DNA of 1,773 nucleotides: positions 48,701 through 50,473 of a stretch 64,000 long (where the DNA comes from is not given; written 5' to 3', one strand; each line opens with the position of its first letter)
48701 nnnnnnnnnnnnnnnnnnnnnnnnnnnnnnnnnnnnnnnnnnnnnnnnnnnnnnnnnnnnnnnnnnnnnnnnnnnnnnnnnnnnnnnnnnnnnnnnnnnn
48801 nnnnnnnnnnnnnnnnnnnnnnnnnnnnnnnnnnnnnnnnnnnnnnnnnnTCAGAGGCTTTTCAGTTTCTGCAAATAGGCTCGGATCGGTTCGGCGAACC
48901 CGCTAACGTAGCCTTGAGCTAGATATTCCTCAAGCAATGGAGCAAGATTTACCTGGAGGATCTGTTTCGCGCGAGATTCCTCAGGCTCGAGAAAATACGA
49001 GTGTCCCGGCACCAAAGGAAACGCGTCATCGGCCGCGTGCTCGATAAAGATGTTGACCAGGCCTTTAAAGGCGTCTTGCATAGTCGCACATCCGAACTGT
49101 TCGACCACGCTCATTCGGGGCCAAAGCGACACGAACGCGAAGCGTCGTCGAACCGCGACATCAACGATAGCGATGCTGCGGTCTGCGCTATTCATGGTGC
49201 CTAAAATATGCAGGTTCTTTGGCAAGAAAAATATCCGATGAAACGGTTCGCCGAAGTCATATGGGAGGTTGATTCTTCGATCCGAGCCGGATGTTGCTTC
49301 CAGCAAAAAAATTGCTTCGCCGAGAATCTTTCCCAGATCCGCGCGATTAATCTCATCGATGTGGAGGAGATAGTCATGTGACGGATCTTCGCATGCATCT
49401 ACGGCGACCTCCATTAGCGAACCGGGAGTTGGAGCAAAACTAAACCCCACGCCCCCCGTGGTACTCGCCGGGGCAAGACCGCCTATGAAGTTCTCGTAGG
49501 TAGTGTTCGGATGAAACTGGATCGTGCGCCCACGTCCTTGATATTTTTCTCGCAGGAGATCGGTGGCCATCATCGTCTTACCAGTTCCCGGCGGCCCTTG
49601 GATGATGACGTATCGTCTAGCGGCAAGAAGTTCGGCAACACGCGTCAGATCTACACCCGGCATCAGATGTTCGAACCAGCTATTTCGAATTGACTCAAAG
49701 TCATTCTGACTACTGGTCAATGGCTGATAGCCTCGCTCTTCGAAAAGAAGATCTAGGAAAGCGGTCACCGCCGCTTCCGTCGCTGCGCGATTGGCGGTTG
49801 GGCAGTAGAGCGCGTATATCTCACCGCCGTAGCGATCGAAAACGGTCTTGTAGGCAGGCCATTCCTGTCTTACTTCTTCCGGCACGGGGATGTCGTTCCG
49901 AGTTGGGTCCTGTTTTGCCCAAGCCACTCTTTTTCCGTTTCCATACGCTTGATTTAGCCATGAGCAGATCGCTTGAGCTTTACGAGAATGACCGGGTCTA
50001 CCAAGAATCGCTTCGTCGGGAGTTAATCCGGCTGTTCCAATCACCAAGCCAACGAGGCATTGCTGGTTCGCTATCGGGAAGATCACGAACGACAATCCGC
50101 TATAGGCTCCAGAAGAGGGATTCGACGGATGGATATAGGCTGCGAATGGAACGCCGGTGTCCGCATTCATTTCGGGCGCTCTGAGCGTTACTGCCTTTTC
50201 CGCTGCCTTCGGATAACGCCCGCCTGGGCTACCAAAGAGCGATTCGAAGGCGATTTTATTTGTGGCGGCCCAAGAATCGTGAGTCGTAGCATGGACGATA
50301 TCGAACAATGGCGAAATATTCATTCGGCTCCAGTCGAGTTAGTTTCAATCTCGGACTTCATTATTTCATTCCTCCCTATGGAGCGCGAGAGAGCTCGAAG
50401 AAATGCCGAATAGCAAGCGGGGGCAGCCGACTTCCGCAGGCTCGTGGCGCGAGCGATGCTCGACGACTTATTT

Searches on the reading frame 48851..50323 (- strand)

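Call 13: search_protein_families(library=pfam, proteins=[window:48851-50323:-], max_evalue=0.00001)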
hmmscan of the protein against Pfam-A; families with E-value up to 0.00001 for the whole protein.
window:48851-50323:- (490 aa): 1 family
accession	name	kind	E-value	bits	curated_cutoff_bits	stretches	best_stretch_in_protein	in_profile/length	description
PF07728.20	AAA_5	-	8.3e-13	49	22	1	239-395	2-139/139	AAA domain (dynein-related subfamily)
